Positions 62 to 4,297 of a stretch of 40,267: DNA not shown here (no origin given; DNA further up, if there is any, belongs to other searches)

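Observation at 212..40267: Mirror-image array of at least eight paralogous giant LVIVD-propeller / cadherin-like membrane proteins converging on an effector-type island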

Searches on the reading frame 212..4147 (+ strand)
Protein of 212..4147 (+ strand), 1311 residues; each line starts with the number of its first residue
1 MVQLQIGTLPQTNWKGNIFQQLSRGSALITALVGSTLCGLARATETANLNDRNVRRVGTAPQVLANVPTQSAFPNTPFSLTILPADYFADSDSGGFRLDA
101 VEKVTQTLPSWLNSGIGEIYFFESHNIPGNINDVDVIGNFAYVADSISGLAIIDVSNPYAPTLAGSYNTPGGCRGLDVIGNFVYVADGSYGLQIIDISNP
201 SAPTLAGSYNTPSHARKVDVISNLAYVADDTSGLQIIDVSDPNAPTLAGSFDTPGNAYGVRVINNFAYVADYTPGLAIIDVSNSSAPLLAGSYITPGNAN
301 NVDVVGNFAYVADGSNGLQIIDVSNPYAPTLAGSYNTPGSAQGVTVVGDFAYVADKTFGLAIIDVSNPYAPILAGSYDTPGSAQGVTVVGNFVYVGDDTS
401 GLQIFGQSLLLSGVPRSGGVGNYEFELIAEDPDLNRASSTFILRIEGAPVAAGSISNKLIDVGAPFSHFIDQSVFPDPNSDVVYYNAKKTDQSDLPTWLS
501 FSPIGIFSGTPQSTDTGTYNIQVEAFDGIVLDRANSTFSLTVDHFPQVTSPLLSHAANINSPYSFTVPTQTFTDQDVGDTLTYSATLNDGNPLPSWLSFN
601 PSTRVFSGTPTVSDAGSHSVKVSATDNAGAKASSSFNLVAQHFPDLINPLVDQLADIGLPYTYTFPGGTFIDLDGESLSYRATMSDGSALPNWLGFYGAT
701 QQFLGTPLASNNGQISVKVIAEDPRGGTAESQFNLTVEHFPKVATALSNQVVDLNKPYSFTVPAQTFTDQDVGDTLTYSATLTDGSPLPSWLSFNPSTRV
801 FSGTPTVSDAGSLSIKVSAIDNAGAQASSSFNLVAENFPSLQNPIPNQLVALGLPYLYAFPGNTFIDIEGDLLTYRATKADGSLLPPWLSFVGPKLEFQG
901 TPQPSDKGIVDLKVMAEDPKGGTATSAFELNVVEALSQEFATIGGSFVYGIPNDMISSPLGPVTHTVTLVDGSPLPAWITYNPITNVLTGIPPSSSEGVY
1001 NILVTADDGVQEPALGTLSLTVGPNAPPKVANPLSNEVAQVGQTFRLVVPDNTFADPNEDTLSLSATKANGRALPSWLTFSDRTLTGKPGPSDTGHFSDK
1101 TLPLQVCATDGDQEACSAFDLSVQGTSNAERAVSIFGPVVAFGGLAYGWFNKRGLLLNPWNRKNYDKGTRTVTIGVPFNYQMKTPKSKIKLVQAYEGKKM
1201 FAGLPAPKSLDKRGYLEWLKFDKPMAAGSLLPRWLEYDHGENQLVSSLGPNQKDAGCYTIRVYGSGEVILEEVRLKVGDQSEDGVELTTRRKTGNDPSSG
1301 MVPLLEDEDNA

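Call 3: search_protein_families(library=pfam, proteins=[window:212-4147:+], max_evalue=0.01)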
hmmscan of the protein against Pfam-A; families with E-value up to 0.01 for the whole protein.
window:212-4147:+ (1311 aa): 7 families
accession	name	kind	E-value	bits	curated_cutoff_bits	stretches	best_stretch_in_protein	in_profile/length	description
PF05345.18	He_PIG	-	1.9e-110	362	24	7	547-639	3-94/96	Putative Ig domain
PF08309.17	LVIVD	-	8.3e-86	281.5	20.2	7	296-337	1-42/42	LVIVD repeat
PF05510.18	Sarcoglycan_2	-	4.7e-09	36.5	24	0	770-820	24-79/95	Sarcoglycan alpha/epsilon N-terminal domain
PF00801.26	PKD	-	5.5e-09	36.3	23.5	2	558-637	12-78/80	PKD domain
PF17963.7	Big_9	-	1e-07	33.2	23.6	0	559-637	15-87/89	Bacterial Ig domain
PF09826.15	Beta_propel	-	9.4e-06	25.2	22.4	0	226-269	89-127/495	Beta propeller domain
PF19077.6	Big_13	-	1.1e-05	26.3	27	0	610-637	69-97/102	Bacterial Ig-like domain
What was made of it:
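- On Pfam LVIVD (PF08309) beta-propeller proteins: 96-282 bits (call 3).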
